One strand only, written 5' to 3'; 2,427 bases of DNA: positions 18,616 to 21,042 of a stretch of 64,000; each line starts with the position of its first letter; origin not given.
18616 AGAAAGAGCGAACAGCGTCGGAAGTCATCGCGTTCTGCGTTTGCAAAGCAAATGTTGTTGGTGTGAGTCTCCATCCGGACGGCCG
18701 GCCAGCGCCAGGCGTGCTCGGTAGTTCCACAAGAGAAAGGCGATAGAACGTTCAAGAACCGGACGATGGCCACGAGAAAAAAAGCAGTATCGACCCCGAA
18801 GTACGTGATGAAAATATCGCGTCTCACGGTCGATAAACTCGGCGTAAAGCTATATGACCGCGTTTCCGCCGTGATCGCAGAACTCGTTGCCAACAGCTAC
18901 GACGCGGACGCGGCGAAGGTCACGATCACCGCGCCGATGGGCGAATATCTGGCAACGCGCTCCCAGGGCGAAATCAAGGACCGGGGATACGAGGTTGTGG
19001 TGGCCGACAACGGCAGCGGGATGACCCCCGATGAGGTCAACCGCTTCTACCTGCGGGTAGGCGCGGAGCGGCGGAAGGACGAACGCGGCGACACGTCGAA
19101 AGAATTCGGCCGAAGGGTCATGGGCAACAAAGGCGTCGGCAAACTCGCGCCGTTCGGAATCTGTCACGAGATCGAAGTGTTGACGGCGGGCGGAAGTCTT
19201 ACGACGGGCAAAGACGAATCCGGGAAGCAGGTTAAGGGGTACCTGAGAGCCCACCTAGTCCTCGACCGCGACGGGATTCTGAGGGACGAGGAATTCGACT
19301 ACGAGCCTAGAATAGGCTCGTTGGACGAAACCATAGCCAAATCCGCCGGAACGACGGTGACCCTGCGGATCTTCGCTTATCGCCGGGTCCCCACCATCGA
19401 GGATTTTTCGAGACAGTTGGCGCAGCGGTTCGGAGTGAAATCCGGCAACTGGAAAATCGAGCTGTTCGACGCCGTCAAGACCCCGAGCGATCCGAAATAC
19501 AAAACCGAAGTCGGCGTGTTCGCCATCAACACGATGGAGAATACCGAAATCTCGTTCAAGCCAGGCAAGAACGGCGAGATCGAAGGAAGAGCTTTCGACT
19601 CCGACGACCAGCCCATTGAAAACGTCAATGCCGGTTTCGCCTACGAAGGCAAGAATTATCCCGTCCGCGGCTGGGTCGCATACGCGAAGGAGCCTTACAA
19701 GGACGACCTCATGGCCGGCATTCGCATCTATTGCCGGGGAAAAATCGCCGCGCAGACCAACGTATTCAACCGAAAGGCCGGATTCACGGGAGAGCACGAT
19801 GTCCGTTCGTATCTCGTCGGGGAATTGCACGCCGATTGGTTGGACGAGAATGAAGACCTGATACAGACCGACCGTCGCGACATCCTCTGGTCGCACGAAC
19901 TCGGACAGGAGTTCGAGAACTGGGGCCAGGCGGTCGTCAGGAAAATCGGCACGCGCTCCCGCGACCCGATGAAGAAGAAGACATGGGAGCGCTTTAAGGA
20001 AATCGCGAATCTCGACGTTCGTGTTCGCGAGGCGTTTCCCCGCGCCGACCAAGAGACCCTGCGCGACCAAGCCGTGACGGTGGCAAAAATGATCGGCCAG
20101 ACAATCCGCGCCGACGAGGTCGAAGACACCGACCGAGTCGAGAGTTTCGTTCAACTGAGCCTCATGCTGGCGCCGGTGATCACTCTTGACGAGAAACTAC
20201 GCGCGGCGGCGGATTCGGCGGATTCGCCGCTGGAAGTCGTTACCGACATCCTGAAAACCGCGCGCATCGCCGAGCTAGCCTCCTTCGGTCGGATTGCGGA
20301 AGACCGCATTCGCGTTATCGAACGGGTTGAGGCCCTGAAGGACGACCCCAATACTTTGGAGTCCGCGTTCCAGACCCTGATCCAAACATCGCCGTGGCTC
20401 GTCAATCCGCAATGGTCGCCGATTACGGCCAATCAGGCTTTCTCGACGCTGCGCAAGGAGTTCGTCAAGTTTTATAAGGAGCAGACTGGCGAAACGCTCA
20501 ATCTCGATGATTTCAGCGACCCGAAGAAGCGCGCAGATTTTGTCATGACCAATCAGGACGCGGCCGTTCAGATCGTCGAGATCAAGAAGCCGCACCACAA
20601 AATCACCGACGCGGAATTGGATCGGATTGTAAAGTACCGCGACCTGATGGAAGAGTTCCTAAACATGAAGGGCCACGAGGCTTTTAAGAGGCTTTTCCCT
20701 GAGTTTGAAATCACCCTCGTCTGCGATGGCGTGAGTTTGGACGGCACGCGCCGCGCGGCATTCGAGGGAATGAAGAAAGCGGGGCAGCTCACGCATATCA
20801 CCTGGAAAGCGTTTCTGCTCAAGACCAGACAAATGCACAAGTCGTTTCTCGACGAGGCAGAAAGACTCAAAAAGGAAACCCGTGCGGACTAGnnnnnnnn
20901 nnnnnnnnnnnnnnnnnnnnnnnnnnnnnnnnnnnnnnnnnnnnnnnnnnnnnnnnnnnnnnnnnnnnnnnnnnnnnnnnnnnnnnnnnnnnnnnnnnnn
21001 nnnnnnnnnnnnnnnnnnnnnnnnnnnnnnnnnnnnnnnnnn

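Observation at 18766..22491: GHKL ATPase fused to a Shedu-like PD-(D/E)xK nuclease, in an operon with Dcm and Vsr: candidate methylation-linked defence system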

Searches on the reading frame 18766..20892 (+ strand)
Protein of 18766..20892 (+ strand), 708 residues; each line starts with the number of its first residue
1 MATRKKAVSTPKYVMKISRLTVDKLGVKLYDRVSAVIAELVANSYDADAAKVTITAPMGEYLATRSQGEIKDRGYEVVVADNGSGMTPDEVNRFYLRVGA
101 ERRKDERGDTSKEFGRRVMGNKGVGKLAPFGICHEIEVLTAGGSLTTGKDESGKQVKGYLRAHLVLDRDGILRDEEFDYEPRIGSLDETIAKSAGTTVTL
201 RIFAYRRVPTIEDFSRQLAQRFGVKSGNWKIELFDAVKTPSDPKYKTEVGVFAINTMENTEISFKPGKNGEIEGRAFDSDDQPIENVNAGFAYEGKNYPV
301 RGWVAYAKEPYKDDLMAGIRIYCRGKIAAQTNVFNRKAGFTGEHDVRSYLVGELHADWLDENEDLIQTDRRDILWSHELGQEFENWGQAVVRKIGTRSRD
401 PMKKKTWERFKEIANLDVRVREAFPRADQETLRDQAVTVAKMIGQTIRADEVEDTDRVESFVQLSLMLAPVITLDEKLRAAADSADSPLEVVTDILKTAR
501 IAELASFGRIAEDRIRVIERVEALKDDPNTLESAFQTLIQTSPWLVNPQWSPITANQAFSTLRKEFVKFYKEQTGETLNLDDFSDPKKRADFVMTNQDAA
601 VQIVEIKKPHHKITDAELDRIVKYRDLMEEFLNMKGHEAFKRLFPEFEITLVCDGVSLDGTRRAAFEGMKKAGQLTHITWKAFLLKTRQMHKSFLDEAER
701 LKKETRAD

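Call 3: search_protein_families(library=pfam, proteins=[window:18766-20892:+], max_evalue=0.01)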
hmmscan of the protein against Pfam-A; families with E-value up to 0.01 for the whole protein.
window:18766-20892:+ (708 aa): 5 families
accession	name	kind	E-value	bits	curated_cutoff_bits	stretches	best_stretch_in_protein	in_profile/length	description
PF13589.12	HATPase_c_3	-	7.6e-17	62.1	25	1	34-141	4-93/137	Histidine kinase-, DNA gyrase B-, and HSP90-like ATPase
PF02518.31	HATPase_c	-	4.4e-05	24.3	26.4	1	31-127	4-83/111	Histidine kinase-, DNA gyrase B-, and HSP90-like ATPase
PF14082.12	SduA_C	-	0.0011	19.6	27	1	531-614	3-59/159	Shedu protein SduA, C-terminal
PF13588.12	HSDR_N_2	-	0.0035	17.9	25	1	583-626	32-76/110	Type I restriction enzyme R protein N terminus (HSDR_N)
PF04313.20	HSDR_N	-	0.0037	17.6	25.1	1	546-626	69-163/198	Type I restriction enzyme R protein N terminus (HSDR_N)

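Call 4: search_protein_families(library=padloc, proteins=[window:18766-20892:+], max_evalue=0.01)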
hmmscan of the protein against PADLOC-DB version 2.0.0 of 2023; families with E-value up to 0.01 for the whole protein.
window:18766-20892:+ (708 aa): 2 families
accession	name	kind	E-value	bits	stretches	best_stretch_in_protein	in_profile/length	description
PDLC03419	REase_II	-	2.7e-28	96.7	1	12-632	4-593/695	Type II restriction enzyme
PDLC03485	REase_II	-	4.5e-16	56.4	1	12-371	5-320/611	Type II restriction enzyme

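Call 5: search_protein_families(library=ncbifam, proteins=[window:18766-20892:+], max_evalue=0.01)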
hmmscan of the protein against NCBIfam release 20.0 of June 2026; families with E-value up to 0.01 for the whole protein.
window:18766-20892:+ (708 aa): 5 families
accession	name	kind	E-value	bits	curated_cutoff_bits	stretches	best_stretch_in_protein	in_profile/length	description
NF050001.1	restrict_BbrUII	equivalog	2.9e-73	247.5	550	1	13-703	1-650/659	BbrUII/HgiDII family restriction enzyme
NF010683.0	PRK14083.1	equivalog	6.9e-10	38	455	1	22-141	16-129/604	HSP90 family protein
TIGR00585.2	mutl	equivalog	9.7e-05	21.4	180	1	31-95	19-70/555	DNA mismatch repair endonuclease MutL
NF047352.1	P_loop_sacsin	domain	0.00085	19.7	50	1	36-138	3-79/80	sacsin N-terminal ATP-binding-like domain-containing protein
NF003555.1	PRK05218.1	equivalog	0.0046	15.5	371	1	30-140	21-137/614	molecular chaperone HtpG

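Call 6: search_solved_structures(query=window:18766-20892:+, max_evalue=1, show_alignments=2)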
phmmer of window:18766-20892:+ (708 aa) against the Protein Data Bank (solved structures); distinct sequences matched with E-value up to 1: 2.
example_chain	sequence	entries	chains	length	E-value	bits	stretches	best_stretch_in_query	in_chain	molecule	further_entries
5ju7_A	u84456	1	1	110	0.1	14.3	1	534-609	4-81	Transcriptional activator CadC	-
4o0l_A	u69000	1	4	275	0.76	11.5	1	188-235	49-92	NADPH-dependent 3-quinuclidinone reductase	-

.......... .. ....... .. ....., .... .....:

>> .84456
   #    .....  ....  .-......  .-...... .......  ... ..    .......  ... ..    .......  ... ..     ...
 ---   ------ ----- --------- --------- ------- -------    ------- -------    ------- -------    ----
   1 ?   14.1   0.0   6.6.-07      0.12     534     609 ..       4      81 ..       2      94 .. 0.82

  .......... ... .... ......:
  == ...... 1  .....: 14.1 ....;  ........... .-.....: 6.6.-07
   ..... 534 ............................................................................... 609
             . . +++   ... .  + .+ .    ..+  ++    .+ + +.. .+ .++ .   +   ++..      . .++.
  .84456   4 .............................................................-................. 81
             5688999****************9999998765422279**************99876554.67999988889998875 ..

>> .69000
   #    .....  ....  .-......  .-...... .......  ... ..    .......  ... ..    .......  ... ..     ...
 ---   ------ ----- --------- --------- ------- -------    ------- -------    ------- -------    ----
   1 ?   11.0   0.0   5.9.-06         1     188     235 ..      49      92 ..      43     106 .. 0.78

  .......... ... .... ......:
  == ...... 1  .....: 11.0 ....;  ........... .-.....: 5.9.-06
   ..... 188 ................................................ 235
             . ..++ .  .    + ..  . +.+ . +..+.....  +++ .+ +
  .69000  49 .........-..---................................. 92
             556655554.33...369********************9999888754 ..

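Call 7: find_homologous_proteins(query=window:18766-20892:+, max_evalue=0.00001)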
Query window:18766-20892:+ (708 aa): 1883 proteins with E <= 0.00001 among 8000 candidates; the best 120 are listed.
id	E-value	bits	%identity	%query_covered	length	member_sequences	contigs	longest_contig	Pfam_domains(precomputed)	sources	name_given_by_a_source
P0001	0.0e+0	1506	94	100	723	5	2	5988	PF13589.13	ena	-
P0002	0.0e+0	1425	87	100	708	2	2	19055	PF02518.32,PF13589.13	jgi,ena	-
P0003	0.0e+0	1408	86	100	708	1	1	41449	PF13589.13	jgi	-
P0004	0.0e+0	1407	87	100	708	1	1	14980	PF13589.13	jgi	jgi:Histidine kinase-, DNA gyrase B-, and HSP90-like ATPase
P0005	0.0e+0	1406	86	100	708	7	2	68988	PF02518.32,PF13589.13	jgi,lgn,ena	jgi:hypothetical protein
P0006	0.0e+0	1405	87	100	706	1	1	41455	PF13589.13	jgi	-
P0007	0.0e+0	1400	86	100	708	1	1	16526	PF02518.32,PF13589.13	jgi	-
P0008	0.0e+0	1372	84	100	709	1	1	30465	PF02518.32,PF13589.13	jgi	-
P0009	0.0e+0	1367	84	99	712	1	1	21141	PF02518.32,PF13589.13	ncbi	-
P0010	0.0e+0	1354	83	100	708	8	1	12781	PF02518.32,PF13589.13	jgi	-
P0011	0.0e+0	1349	83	100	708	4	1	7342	PF02518.32,PF13589.13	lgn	-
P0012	0.0e+0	1342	83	100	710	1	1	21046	PF13589.13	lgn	-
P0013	0.0e+0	1341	82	98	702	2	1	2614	PF13589.13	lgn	-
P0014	0.0e+0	1327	81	100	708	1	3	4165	PF02518.32,PF13589.13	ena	-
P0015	0.0e+0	1326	82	99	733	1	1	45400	PF02518.32,PF13589.13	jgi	jgi:Histidine kinase-, DNA gyrase B-, and HSP90-like ATPase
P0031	0.0e+0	1250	78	99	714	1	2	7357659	PF02518.32,PF13589.13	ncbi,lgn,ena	-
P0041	0.0e+0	1154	71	100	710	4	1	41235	PF13589.13,PF14082.13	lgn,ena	-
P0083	1.1e-280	951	60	98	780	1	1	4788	PF13589.13,PF14082.13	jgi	jgi:Asp-tRNA(Asn)/Glu-tRNA(Gln) amidotransferase C subunit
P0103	2.1e-276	937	58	97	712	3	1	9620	PF13589.13,PF14082.13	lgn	-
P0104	2.2e-276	937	59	99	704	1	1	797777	PF02518.32,PF13589.13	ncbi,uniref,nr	ncbi:ATP-binding protein [Oscillatoria sp. FACHB-1407]|uniref:ATP-binding protein n=1 Tax=Oscillator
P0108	3.6e-276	936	59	98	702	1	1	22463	PF13589.13,PF14082.13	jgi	jgi:hypothetical protein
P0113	9.4e-276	935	59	98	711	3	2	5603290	PF02518.32,PF13589.13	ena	-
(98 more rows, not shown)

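Call 13: find_related_loci(query=window:18766-20892:+, collection=genome_contigs, flank=6000)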
Query window:18766-20892:+ (708 aa) in genome_contigs; peptide patterns used: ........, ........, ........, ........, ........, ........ (x = any residue, [..] = any of these).
45 stretches matched a pattern; 3 encode a relative of the query (tblastn E <= 1e-3); 3 distinct loci.
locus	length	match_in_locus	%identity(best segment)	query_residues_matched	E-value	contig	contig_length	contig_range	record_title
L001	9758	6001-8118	79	2-707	0e+0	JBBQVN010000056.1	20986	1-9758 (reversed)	MAG: Terriglobales bacterium isolate Co_metawrap_1997 Cmw_1997_k141_29974782_length_20986_cov_10.9962, whole genome shot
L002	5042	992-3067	58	13-700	0e+0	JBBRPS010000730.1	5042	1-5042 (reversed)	MAG: Gemmatales bacterium isolate metawrap_la1_100 W_la1_100_k141_1984134L_5042_cov_10.0000, whole genome shotgun sequen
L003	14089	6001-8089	56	9-704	7e-136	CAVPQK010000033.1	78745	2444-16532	MAG: Bryobacterales bacterium isolate MFD00082.bin.1.148 genome assembly, contig: contig_9765, whole genome shotgun sequ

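Call 15: find_encoding_contigs(protein=window:18766-20892:+, flank=6000, max_places=4)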
Protein window:18766-20892:+ (708 aa): no gene with exactly this product is on record in the collection.

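Call 16: find_encoding_contigs(protein=P0031, flank=6000, max_places=3)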
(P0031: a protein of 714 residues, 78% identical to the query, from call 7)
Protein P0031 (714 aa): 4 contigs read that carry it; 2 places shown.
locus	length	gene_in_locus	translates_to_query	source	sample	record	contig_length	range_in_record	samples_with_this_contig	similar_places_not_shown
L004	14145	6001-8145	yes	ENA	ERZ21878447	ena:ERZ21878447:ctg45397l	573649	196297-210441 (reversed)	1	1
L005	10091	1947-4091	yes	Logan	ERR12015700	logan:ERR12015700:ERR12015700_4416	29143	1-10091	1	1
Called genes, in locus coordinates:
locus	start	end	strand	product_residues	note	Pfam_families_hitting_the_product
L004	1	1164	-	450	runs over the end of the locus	PF04734:Ceramidase_alk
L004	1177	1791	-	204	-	PF00156:Pribosyltran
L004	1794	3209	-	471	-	PF13727:CoA_binding_3, PF02397:Bac_transf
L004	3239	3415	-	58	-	-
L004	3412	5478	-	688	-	PF02554:CstA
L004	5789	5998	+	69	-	-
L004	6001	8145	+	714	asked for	PF02518:HATPase_c (faint), PF13589:HATPase_c_3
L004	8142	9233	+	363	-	PF00145:DNA_methylase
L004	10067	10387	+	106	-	-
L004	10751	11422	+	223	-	-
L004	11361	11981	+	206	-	-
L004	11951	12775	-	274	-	PF07505:DUF5131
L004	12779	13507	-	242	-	PF00004:AAA, PF13177:DNA_pol3_delta2 (weak)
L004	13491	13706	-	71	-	-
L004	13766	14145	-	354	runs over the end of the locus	PF06067:DUF932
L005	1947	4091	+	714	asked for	PF02518:HATPase_c (faint), PF13589:HATPase_c_3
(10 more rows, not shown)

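Call 17: find_encoding_contigs(protein=P0104, flank=6000, max_places=3)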
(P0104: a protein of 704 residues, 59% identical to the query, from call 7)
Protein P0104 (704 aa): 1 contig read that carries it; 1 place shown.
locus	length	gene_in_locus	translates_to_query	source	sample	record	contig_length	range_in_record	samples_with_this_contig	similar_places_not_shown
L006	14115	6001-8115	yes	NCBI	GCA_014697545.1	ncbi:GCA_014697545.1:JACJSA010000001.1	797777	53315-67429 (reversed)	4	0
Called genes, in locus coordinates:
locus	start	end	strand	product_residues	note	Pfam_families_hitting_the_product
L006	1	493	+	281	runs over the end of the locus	PF12146:Hydrolase_4, PF00561:Abhydrolase_1, PF12697:Abhydrolase_6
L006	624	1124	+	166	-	PF11695:DUF3291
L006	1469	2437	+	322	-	PF00892:EamA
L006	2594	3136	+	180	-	PF01797:Y1_Tnp (weak)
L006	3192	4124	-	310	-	PF02661:Fic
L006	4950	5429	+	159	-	-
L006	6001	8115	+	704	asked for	PF02518:HATPase_c (weak), PF13589:HATPase_c_3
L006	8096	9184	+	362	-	PF00145:DNA_methylase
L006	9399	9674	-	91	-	PF02148:zf-UBP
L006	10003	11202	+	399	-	PF00364:Biotin_lipoyl (faint), PF25973:BSH_CzcB (faint), PF25984:BSH_YknX (faint), PF25876:HH_MFP_RND (weak)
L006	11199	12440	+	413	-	PF02687:FtsX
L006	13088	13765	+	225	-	PF02463:SMC_N (weak), PF00005:ABC_tran, PF13481:AAA_25 (faint), PF13304:AAA_21 (weak)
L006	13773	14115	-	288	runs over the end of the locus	PF00165:HTH_AraC, PF12833:HTH_18, PF00165:HTH_AraC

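Call 19: find_encoding_contigs(protein=P0113, flank=6000, max_places=3)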
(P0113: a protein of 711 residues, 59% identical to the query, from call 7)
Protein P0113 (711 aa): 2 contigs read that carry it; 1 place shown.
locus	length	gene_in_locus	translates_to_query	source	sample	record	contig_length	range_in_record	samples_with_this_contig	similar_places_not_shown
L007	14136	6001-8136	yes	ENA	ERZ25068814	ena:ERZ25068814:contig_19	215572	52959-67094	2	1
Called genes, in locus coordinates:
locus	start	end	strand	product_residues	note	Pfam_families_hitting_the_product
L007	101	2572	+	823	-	PF04313:HSDR_N (weak), PF13588:HSDR_N_2, PF04851:ResIII, PF00270:DEAD, PF18766:SWI2_SNF2, PF00271:Helicase_C (weak), PF08463:EcoEI_R_C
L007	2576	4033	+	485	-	PF12161:HsdM_N, PF02384:N6_Mtase, PF07669:Eco57I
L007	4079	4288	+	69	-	-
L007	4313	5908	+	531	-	PF01420:Methylase_S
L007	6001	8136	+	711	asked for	PF02518:HATPase_c (weak), PF13589:HATPase_c_3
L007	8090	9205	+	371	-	PF00145:DNA_methylase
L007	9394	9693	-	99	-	PF21716:dnstrm_HI1420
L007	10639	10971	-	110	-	PF13744:HTH_37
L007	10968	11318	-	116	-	PF05973:Gp49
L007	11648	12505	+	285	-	PF01758:SBF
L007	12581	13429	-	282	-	PF00497:SBP_bac_3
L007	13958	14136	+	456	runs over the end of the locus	PF14841:FliG_M (faint), PF03448:MgtE_N, PF00571:CBS, PF01769:MgtE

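Call 20: find_encoding_contigs(protein=P0005, flank=8000, max_places=3)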
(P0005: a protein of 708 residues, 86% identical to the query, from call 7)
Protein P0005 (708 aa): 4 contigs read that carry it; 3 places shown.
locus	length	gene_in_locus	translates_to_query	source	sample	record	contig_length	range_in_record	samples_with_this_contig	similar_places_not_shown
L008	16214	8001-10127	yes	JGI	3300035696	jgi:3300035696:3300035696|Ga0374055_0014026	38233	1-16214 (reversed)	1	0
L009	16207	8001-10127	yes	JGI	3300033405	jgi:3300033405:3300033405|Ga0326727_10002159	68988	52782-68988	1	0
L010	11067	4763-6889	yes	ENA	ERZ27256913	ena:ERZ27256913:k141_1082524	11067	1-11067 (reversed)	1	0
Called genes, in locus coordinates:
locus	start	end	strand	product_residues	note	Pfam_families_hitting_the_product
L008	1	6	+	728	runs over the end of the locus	PF03432:Relaxase, PF13086:AAA_11 (faint), PF13604:AAA_30, PF01443:Viral_helicase1 (faint), PF13245:AAA_19, PF22232:TraI_hel_assoc_N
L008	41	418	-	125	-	-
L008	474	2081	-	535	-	PF02534:T4SS-DNA_transf, PF10412:TrwB_AAD_bind, PF12696:TraG-D_C, PF02534:T4SS-DNA_transf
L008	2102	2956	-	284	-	-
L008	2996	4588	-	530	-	-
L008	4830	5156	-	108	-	-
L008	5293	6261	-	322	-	PF02899:Phage_int_SAM_1, PF13495:Phage_int_SAM_4 (weak), PF00589:Phage_integrase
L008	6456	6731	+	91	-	PF09827:CRISPR_Cas2 (weak)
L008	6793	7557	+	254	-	PF08867:FRG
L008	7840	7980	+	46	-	-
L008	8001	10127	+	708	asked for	PF02518:HATPase_c (weak), PF13589:HATPase_c_3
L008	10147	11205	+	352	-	PF00145:DNA_methylase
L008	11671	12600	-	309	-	PF16280:DUF4928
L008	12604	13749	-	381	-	PF00145:DNA_methylase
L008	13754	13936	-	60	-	PF07878:RHH_5 (weak)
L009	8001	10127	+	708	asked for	PF02518:HATPase_c (weak), PF13589:HATPase_c_3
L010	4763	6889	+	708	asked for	PF02518:HATPase_c (weak), PF13589:HATPase_c_3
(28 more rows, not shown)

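Call 27: search_protein_representatives(protein=window:18766-20892:+)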
Query: 708 residues. Proteins with E-value up to 0.001 (for the whole library): 2571; up to 1e-10: 1154; up to 1e-30: 245. The best 150 are listed.
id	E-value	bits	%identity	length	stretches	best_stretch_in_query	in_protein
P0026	0.0e+00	1256.8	77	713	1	6-705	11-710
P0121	7.5e-209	712.1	51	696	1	28-702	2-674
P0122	1.2e-194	665.1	46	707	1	11-701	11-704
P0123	1.1e-193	661.9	46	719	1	7-703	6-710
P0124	1.2e-193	661.9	45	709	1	10-703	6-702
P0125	1.6e-188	644.9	58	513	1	13-516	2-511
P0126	1.2e-187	642.1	47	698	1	56-702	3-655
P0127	1.5e-181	621.9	46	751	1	12-696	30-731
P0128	1.9e-181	621.5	47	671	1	29-697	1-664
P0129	5.9e-175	600.1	44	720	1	12-704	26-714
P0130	1.3e-165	569.2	47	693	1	11-696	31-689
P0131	2.0e-164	565.3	56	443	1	271-701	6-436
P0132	6.9e-161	553.6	41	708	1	6-695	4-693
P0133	7.3e-156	537.0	41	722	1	9-696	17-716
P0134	1.1e-155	536.4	42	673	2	292-704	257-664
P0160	1.5e-112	393.9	36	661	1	15-695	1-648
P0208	3.2e-53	197.8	31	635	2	291-704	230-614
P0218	1.5e-49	185.7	33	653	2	298-697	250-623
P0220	3.3e-49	184.6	32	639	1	9-697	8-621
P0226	7.0e-47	176.9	28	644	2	288-696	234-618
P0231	1.1e-45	172.9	29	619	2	13-245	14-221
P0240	3.4e-44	168.0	29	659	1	21-703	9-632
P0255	3.9e-41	157.9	29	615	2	299-698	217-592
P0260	5.7e-40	154.0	30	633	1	15-703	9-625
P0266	5.2e-39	150.9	27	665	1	13-704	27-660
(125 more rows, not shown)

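Call 30: search_protein_families(library=pfam, alignment_id=A1, max_evalue=0.01)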
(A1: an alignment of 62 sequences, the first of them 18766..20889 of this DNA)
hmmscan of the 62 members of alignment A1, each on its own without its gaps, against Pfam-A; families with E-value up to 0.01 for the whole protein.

A. member 1, window:18766-20889:+ (708 aa): 5 families
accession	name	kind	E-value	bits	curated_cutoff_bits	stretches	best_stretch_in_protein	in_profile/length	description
PF13589.12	HATPase_c_3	-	7.6e-17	62.1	25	1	34-141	4-93/137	Histidine kinase-, DNA gyrase B-, and HSP90-like ATPase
PF02518.31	HATPase_c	-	4.4e-05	24.3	26.4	1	31-127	4-83/111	Histidine kinase-, DNA gyrase B-, and HSP90-like ATPase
PF14082.12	SduA_C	-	0.0011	19.6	27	1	531-614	3-59/159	Shedu protein SduA, C-terminal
PF13588.12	HSDR_N_2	-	0.0035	17.9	25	1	583-626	32-76/110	Type I restriction enzyme R protein N terminus (HSDR_N)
PF04313.20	HSDR_N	-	0.0037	17.6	25.1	1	546-626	69-163/198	Type I restriction enzyme R protein N terminus (HSDR_N)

B. families by the number of members that match (of 62 scanned): 9 families
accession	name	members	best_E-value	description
PF13589.12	HATPase_c_3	62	2.7e-23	Histidine kinase-, DNA gyrase B-, and HSP90-like ATPase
PF02518.31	HATPase_c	58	5.3e-08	Histidine kinase-, DNA gyrase B-, and HSP90-like ATPase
PF14082.12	SduA_C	26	4.6e-07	Shedu protein SduA, C-terminal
PF13588.12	HSDR_N_2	13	0.00014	Type I restriction enzyme R protein N terminus (HSDR_N)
PF04313.20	HSDR_N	9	0.0011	Type I restriction enzyme R protein N terminus (HSDR_N)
PF01939.22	NucS_C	4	2.2e-07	Endonuclease NucS C-terminal domain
PF07309.16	FlaF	1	0.005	Flagellar protein FlaF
PF01497.23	Peripla_BP_2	1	0.0051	Periplasmic binding protein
PF09628.15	YvfG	1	0.0055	YvfG protein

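Call 31: search_protein_families(library=ncbifam, alignment_id=A1, max_evalue=0.00001)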
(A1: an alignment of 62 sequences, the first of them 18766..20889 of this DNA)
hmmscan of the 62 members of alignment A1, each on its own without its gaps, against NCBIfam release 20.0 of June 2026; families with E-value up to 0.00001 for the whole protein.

A. member 1, window:18766-20889:+ (708 aa): 2 families
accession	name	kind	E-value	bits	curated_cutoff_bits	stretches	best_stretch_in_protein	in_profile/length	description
NF050001.1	restrict_BbrUII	equivalog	2.9e-73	247.5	550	1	13-703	1-650/659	BbrUII/HgiDII family restriction enzyme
NF010683.0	PRK14083.1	equivalog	6.9e-10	38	455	1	22-141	16-129/604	HSP90 family protein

B. families by the number of members that match (of 62 scanned): 12 families
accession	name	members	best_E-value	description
NF050001.1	restrict_BbrUII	62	3e-122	BbrUII/HgiDII family restriction enzyme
NF010683.0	PRK14083.1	44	6.8e-11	HSP90 family protein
TIGR00585.2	mutl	21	3.9e-10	DNA mismatch repair endonuclease MutL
NF047352.1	P_loop_sacsin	6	1.9e-07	sacsin N-terminal ATP-binding-like domain-containing protein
NF003270.0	PRK04247.1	5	2.9e-09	endonuclease NucS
NF000953.0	PRK00095.2-4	5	7.7e-07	DNA mismatch repair endonuclease MutL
NF003555.1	PRK05218.1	4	4.7e-07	molecular chaperone HtpG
NF000950.0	PRK00095.1-3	2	7.9e-07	DNA mismatch repair endonuclease MutL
NF000951.0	PRK00095.2-1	2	2.3e-06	DNA mismatch repair endonuclease MutL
NF041932.1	MzaB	2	3.7e-06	MZA anti-phage system associated ATPase MzaB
NF000952.0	PRK00095.2-2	1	4.7e-06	DNA mismatch repair endonuclease MutL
NF000949.0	PRK00095.1-2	1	5.7e-06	DNA mismatch repair endonuclease MutL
